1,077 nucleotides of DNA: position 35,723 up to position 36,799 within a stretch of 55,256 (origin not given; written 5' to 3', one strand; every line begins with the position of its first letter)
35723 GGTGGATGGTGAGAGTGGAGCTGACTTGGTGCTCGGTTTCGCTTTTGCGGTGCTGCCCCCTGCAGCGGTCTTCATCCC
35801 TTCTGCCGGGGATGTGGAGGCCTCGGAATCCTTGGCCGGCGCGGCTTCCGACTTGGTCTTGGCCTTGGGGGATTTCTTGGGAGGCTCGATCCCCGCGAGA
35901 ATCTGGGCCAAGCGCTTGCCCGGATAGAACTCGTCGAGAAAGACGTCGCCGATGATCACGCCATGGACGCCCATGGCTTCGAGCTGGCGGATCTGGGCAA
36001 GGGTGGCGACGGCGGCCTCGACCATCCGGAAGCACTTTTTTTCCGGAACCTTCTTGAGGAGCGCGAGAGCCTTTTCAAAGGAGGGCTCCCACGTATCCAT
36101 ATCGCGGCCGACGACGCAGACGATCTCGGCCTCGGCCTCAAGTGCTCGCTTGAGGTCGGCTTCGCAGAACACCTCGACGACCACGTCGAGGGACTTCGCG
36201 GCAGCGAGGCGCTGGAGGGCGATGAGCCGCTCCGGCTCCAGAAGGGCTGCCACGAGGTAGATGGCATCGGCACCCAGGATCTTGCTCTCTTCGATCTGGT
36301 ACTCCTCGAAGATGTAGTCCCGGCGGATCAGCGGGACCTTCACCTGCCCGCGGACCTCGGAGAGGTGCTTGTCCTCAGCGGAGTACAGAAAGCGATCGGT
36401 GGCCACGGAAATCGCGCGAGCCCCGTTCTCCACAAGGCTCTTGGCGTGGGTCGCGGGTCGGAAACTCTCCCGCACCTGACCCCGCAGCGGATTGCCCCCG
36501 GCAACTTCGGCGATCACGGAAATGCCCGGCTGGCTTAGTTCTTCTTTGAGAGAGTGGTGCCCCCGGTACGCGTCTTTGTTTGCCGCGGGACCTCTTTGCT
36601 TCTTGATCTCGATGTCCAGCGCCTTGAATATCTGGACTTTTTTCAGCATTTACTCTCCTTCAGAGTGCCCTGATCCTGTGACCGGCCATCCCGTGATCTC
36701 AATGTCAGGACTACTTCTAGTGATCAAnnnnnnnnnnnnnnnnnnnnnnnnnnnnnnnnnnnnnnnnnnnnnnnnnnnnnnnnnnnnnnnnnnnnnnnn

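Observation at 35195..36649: TrpC-fold domain with substituted catalytic residues fused to a long histone-H1-like Lys/Ala/Pro tail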

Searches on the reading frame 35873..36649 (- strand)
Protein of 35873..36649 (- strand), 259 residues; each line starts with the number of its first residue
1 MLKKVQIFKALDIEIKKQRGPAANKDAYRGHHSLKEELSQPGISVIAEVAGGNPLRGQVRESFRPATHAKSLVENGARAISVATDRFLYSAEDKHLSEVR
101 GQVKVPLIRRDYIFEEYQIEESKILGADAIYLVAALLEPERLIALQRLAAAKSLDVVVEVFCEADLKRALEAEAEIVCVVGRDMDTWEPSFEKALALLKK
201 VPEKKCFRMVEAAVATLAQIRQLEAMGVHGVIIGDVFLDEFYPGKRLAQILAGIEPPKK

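Call 5: search_solved_structures(query=window:35873-36649:-, max_evalue=1, show_alignments=3)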
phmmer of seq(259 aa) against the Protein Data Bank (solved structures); distinct sequences matched with E-value up to 1: 50.
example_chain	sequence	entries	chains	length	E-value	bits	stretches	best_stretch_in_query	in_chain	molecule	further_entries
9hvh_A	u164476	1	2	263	2.5e-32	115.6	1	38-247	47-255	KEMP Eliminase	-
6y88_G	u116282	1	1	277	3e-32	115.4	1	22-250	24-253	Indole-3-glycerol phosphate synthase,Indole-3-glycerol phosphate synthase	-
6y88_A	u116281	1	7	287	5.6e-32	114.5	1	22-250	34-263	Indole-3-glycerol phosphate synthase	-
6bma_A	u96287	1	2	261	1.1e-29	106.9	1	41-250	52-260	Indole-3-glycerol phosphate synthase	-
9hvg_A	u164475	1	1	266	4.9e-29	104.8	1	29-243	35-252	Kemp Elimination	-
3qja_A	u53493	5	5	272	1.9e-25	93.1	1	37-256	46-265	Indole-3-glycerol phosphate synthase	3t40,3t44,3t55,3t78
4fb7_A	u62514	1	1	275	1.9e-25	93.1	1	37-256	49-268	Indole-3-glycerol phosphate synthase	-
3tsm_A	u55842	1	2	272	1.9e-24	89.8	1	22-246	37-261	Indole-3-glycerol phosphate synthase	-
1vc4_A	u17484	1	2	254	4.2e-24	88.7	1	33-227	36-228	Indole-3-Glycerol Phosphate Synthase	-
9hvb_A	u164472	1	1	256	4.3e-19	72.3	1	37-249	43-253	Kemp eliminase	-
2c3z_A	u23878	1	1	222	1.5e-17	67.3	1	65-237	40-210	INDOLE-3-GLYCEROL PHOSPHATE SYNTHASE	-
1a53_A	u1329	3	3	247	1.6e-17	67.1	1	46-237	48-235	INDOLE-3-GLYCEROLPHOSPHATE SYNTHASE | INDOLE-3-GLYCEROL PHOSPHATE SYNTHASE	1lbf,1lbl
1igs_A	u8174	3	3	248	1.6e-17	67.1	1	46-237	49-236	INDOLE-3-GLYCEROLPHOSPHATE SYNTHASE | INDOLE-3-GLYCEROL PHOSPHATE SYNTHASE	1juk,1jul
8w3y_A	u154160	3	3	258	3.8e-17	65.9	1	45-238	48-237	Hydroxyquinoline fluorescent protein | Hydroxyquinonline fluorescent protein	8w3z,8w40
1jcm_P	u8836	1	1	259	1.1e-16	64.5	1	2-238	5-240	INDOLE-3-GLYCEROL-PHOSPHATE SYNTHASE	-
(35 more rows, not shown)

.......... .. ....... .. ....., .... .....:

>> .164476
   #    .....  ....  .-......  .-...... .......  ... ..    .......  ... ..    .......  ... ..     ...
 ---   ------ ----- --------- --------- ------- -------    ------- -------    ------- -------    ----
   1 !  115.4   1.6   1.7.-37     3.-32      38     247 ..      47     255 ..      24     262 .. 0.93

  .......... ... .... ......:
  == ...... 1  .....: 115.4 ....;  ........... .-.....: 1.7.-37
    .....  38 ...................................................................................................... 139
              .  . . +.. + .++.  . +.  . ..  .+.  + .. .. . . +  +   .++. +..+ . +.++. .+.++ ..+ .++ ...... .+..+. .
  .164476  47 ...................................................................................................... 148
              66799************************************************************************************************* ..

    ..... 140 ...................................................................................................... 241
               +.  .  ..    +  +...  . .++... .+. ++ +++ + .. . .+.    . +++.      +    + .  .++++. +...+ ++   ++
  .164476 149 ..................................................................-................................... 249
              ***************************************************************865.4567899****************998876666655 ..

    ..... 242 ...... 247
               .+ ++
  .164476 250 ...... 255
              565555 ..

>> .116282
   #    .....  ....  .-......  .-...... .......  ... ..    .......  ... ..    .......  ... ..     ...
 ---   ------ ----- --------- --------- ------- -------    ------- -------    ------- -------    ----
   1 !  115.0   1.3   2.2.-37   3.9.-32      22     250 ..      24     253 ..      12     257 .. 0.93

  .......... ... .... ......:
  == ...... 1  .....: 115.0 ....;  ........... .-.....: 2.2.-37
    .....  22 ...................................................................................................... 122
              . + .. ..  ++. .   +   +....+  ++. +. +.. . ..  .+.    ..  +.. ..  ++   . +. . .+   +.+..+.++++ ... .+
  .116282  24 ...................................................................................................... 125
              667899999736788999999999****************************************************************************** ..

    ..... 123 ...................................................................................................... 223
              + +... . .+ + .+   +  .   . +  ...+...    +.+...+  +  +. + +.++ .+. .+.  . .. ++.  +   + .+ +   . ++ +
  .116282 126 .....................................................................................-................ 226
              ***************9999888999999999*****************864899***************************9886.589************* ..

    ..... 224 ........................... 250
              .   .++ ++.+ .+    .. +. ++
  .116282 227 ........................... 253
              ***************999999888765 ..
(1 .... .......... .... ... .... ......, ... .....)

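Call 6: find_homologous_proteins(query=window:35873-36649:-, max_evalue=1e-10)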
Query seq(259 aa) (259 aa): 375 proteins with E <= 1e-10 among 4465 candidates; the best 120 are listed.
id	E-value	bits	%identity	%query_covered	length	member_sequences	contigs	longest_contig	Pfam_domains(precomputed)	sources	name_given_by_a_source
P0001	4.2e-158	542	99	100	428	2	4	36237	PF07382.17,PF00218.28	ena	-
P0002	3.4e-156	536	98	100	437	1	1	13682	PF07382.17,PF00218.28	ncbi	-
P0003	1.2e-150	518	95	99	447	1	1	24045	PF07382.17,PF00218.28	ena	-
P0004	4.1e-150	516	94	99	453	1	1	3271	PF07382.17,PF00218.28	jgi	jgi:indole-3-glycerol phosphate synthase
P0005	1.4e-149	514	94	99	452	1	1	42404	PF07382.17,PF00218.28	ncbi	-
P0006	2.5e-141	487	86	100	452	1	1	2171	PF07382.17,PF00218.28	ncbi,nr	ncbi:MAG: histone H1-like repetitive region-containing protein, partial [Firmicutes bacterium]|nr:hi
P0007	3.1e-131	454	82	100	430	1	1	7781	PF00218.28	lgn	-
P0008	3.3e-130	451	78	100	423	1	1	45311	PF07382.17,PF00218.28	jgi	-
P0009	2.1e-129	448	80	99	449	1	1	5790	PF00218.28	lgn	-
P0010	2.9e-129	448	79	100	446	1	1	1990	PF07382.17,PF00218.28,PF02095.22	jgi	-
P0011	3.5e-129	447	77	98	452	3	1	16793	PF07382.17,PF00218.28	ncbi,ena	-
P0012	3.7e-129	447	80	99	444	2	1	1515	PF00218.28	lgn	-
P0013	3.8e-129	447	79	100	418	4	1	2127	PF07382.17,PF00218.28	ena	-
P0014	4.8e-129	447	79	100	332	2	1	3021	PF00218.28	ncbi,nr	ncbi:MAG TPA: indole-3-glycerol-phosphate synthase, partial [Holophaga sp.]|nr:indole-3-glycerol-pho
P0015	8.2e-129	446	78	100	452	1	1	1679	PF07382.17,PF00218.28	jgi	jgi:indole-3-glycerol phosphate synthase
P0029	4.5e-123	427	76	98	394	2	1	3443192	PF00218.28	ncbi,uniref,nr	ncbi:indole-3-glycerol-phosphate synthase [Holophaga foetida]|uniref:indole-3-glycerol-phosphate syn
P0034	8.8e-121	420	73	100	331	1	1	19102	PF00218.28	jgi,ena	-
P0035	9.9e-120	417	73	100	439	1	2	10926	PF00218.28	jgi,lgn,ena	-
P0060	3.6e-114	398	69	100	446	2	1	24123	PF00218.28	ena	-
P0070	1.9e-112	393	69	98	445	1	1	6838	PF00218.28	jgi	jgi:indole-3-glycerol phosphate synthase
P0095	7.0e-107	374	67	98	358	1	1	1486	PF00218.28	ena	-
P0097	7.7e-105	368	66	100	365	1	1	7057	PF00218.28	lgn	-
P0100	2.5e-98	346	61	100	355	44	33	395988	PF00218.28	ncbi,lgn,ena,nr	ncbi:hypothetical protein LBMAG01_00870 [Acidobacteriota bacterium]|nr:hypothetical protein LBMAG01_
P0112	2.3e-32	131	38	83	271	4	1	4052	PF01070.25,PF00218.28,PF00977.28,PF01729.26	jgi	-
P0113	2.6e-32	130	37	78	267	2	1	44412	PF00218.28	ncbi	-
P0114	1.5e-31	128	38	81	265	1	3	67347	PF00218.28,PF01729.26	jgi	-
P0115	1.6e-31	128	37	85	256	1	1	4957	PF01070.25,PF00218.28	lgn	-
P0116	3.0e-31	127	34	85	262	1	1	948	PF00218.28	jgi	-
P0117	9.6e-31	125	34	80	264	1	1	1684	PF00218.28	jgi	jgi:indole-3-glycerol phosphate synthase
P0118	1.3e-30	125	37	79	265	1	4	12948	PF00218.28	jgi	-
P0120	1.5e-30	125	32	95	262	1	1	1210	PF00218.28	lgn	-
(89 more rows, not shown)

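Call 21: find_related_loci(query=A1, collection=metagenome_contigs, flank=10000)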
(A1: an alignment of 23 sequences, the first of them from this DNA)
Query A1 (252 aa) in metagenome_contigs; peptide patterns used: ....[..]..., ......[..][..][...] (x = any residue, [..] = any of these).
409 stretches matched a pattern; 99 encode a relative of the query (tblastn E <= 1e-3); the best 80 are kept; 80 distinct loci.
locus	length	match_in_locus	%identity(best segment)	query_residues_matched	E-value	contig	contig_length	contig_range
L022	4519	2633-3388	90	1-252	1e-156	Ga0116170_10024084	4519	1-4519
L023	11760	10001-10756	80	1-252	2e-137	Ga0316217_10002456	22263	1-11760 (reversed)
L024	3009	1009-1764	79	1-252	1e-143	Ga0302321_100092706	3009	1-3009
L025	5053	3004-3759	79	1-252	1e-138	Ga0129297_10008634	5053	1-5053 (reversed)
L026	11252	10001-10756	80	1-252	1e-136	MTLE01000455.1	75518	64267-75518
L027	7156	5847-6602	79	1-252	1e-136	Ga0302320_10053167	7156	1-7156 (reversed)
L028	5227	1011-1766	80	1-252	5e-137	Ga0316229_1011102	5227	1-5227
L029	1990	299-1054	79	1-252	7e-146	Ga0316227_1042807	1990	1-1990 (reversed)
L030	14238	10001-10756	80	1-252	4e-136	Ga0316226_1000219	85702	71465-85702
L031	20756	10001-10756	77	1-252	9e-136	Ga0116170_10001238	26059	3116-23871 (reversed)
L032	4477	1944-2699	77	1-252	3e-137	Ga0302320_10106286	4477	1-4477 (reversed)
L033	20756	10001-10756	79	1-252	2e-135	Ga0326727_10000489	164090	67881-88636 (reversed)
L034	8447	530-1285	78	1-252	2e-135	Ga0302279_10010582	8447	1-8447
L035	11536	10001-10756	78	1-252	2e-135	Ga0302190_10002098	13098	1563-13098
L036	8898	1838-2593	78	1-252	1e-135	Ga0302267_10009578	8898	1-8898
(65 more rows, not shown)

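Call 22: list_cluster_members(proteins=[P0112, P0113, P0114, P0115, P0116, P0117, P0118, P0120])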
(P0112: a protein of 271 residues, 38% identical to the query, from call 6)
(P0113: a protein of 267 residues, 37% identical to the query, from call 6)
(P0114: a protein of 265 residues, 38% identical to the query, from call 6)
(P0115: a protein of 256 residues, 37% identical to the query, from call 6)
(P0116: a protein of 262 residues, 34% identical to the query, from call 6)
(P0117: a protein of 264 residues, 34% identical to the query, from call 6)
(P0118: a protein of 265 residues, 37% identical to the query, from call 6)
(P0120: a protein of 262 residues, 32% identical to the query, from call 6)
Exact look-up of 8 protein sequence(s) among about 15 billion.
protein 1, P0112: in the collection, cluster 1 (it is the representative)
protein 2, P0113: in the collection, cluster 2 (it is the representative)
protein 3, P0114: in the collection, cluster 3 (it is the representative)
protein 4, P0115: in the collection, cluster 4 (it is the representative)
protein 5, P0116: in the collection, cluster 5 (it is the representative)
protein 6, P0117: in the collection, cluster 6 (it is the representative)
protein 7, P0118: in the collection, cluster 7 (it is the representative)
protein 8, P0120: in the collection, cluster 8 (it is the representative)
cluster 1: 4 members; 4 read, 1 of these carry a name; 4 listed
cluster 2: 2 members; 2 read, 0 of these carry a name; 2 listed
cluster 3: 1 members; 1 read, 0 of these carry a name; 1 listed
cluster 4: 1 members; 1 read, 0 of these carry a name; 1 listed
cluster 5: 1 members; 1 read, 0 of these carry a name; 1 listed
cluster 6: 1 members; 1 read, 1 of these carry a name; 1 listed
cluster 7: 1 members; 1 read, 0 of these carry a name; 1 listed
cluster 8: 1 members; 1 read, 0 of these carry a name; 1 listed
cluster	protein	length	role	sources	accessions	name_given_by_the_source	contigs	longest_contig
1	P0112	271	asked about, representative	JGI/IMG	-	-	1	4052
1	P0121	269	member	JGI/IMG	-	indole-3-glycerol phosphate synthase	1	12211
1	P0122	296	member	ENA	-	-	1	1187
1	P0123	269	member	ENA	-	-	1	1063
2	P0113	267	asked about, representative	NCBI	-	-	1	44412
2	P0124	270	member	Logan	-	-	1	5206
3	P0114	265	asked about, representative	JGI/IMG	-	-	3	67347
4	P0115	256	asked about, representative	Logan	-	-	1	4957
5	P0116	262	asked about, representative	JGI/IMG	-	-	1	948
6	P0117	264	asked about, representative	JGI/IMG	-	indole-3-glycerol phosphate synthase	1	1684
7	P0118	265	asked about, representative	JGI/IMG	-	-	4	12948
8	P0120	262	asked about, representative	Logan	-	-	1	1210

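Call 35: find_encoding_contigs(protein=P0029, flank=10000, max_places=2)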
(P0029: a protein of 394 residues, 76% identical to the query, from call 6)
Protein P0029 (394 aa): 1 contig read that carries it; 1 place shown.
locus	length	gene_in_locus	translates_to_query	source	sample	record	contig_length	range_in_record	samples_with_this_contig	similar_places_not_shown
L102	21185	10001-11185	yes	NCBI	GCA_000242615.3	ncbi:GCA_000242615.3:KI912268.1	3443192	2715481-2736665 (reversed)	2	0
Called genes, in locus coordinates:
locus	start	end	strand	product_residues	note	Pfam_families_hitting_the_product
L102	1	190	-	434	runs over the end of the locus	PF01041:DegT_DnrJ_EryC1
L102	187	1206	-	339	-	PF01370:Epimerase, PF02719:Polysacc_synt_2, PF04321:RmlD_sub_bind, PF05368:NmrA, PF01073:3Beta_HSD, PF07993:NAD_binding_4, PF13460:NAD_binding_10, PF16363:GDP_Man_Dehyd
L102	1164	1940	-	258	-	PF00483:NTP_transferase, PF12804:NTP_transf_3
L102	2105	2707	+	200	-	PF13432:TPR_16 (faint), PF14559:TPR_19 (faint), PF21033:RMD1-3 (faint), PF23914:TPR_CcmH_CycH (faint), PF07719:TPR_2 (faint), PF13428:TPR_14 (faint)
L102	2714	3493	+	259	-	PF02517:Rce1-like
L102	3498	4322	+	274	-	PF00753:Lactamase_B, PF23023:Anti-Pycsar_Apyc1 (weak), PF12706:Lactamase_B_2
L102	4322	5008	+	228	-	PF03548:LolA (weak)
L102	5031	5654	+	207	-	PF13717:Zn_ribbon_4, PF13719:Zn_ribbon_5 (faint), PF16697:Yop-YscD_cpl, PF00498:FHA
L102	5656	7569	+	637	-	PF07719:TPR_2 (faint), PF10579:Rapsyn_N (faint), PF13174:TPR_6 (faint), PF13428:TPR_14 (faint), PF13432:TPR_16 (faint), PF14559:TPR_19 (faint), PF23558:TPR_P4H (faint), PF00515:TPR_1 (faint), +1 more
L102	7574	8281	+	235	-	-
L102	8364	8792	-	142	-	PF01381:HTH_3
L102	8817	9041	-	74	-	-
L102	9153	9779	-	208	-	PF14681:UPRTase, PF00156:Pribosyltran (weak)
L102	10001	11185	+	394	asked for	PF00218:IGPS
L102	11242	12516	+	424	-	PF03952:Enolase_N, PF00113:Enolase_C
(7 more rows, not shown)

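Call 39: search_protein_representatives(alignment_id=A1)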
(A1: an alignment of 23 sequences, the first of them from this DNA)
Query: 23 sequences, 252 profile positions. Proteins with E-value up to 0.001 (for the whole library): 11639; up to 1e-10: 7588; up to 1e-30: 1454. The best 150 are listed.
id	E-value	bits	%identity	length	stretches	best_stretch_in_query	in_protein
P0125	2.6e-140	482.5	-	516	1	1-252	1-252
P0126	7.8e-139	477.6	-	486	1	1-252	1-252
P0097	4.7e-133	458.7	-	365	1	1-252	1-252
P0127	1.3e-128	444.1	-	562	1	1-252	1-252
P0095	5.0e-128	442.2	-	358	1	1-252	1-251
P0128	4.5e-111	386.7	-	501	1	5-251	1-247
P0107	2.8e-93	328.4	-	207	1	50-241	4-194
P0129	1.5e-50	188.4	-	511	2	44-249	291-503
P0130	7.6e-50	186.1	-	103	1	1-102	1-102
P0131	2.8e-49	184.2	-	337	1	10-251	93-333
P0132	1.0e-48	182.4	-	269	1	15-252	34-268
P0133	2.6e-48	181.0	-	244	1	18-250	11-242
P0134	3.3e-48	180.7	-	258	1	41-251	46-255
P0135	8.6e-47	176.1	-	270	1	10-250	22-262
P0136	2.4e-46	174.6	-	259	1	27-251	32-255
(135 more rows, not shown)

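Call 40: predict_structure(alignment_id=A1)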
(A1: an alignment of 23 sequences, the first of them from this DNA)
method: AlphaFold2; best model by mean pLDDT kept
length: 252 residues; sequences in the alignment: 23
mean_pLDDT: 88.4   pTM: 0.87
mean pLDDT of the five models: 88.4, 87.0, 86.2, 85.4, 82.1
residues with pLDDT >= 90: 161; 70-90: 68; 50-70: 22; < 50: 1
segments of 3 or more residues with pLDDT < 50: none
pLDDT, mean of each block of 10 residues (from residue 1): 70 68 60 94 94 73 88 97 83 89 95 90 91 93 96 96 95 96 86 95 93 93 96 89 92 91
secondary structure, 60 per line:
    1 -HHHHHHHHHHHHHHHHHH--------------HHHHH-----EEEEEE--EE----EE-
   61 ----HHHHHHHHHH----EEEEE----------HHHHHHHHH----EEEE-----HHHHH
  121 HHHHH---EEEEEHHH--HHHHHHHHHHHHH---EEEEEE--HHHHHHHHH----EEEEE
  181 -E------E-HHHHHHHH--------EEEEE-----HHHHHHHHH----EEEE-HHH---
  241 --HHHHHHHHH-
elements in order: H2-19 H34-38 E44-49 H65-74 E79-83 H94-102 E107-110 H116-125 E129-133 H139-151 E155-160 H163-171 E176-180 H191-198 E207-211 H217-225 E230-233 H243-251

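Call 43: fold_search(model_id=the predicted structure, library=pdb)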
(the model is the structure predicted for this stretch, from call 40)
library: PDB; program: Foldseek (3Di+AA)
matches with E <= 10: 1954; with E <= 0.001: 1075
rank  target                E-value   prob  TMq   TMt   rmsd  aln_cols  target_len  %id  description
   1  9hvh_A                1.4e-19  1.00  0.89  0.85   3.3       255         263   30  High-efficiency Kemp eliminases by complete computational design (released 2025-06-11)
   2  6y88_A                2.7e-19  1.00  0.90  0.86   2.4       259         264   31  IGPS (Indole-3-glycerol phosphate synthase) from Pseudomonas aeruginosa in complex with substrate inhibitor rCdRP (released 2020-09-23)
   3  6y88_B                2.8e-19  1.00  0.91  0.87   2.2       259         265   29  IGPS (Indole-3-glycerol phosphate synthase) from Pseudomonas aeruginosa in complex with substrate inhibitor rCdRP (released 2020-09-23)
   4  9hvh_B                4.4e-19  1.00  0.89  0.86   3.2       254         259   31  High-efficiency Kemp eliminases by complete computational design (released 2025-06-11)
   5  6y88_D                7.3e-19  1.00  0.90  0.86   2.4       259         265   31  IGPS (Indole-3-glycerol phosphate synthase) from Pseudomonas aeruginosa in complex with substrate inhibitor rCdRP (released 2020-09-23)
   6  6y88_C                1.3e-18  1.00  0.90  0.86   2.5       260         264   31  IGPS (Indole-3-glycerol phosphate synthase) from Pseudomonas aeruginosa in complex with substrate inhibitor rCdRP (released 2020-09-23)
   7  9hvg                  2.6e-18  1.00  0.82  0.81   3.9       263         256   27  High-efficiency Kemp eliminases by complete computational design (released 2025-06-11)
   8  6bma_A                6.8e-18  1.00  0.83  0.81  10.9       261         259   28  The crystal structure of indole-3-glycerol phosphate synthase from Campylobacter jejuni subsp. jejuni NCTC 11168 (released 2017-11-29)
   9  6y88_G                8.5e-18  1.00  0.79  0.79   1.8       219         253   32  IGPS (Indole-3-glycerol phosphate synthase) from Pseudomonas aeruginosa in complex with substrate inhibitor rCdRP (released 2020-09-23)
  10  3t55                  8.9e-18  1.00  0.81  0.79   2.0       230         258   26  Crystal structure of Mycobacterium tuberculosis Indole Glycerol Phosphate Synthase (IGPS) in complex with Phenoxymethyl  (released 2012-08-08)
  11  3nxf                  1.0e-17  1.00  0.84  0.85   2.7       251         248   22  Robust computational design, optimization, and structural characterization of retroaldol enzymes (released 2011-06-29)
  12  3t78                  1.1e-17  1.00  0.89  0.87   2.5       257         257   25  Crystal Structure of Mycobacterium tuberculosis Indole Glycerol Phosphate Synthase (IGPS) in Complex with 5-Fluoroanthra (released 2012-08-08)
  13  3qja                  1.3e-17  1.00  0.84  0.83   2.6       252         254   25  Crystal Structure of the Mycobacterium tuberculosis Indole-3-glycerol phosphate synthase (TrpC) in apo form (released 2011-06-15)
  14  8w3y                  1.8e-17  1.00  0.83  0.84   2.4       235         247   25  Crystal structure of a computationally designed metalloprotein containing the metal-chelating, fluorogenic, non-canonica (released 2025-02-26)
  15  3tc6                  1.9e-17  1.00  0.85  0.85   2.6       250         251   24  Crystal Structure of Engineered Protein. Northeast Structural Genomics Consortium Target OR63. (released 2011-08-24)
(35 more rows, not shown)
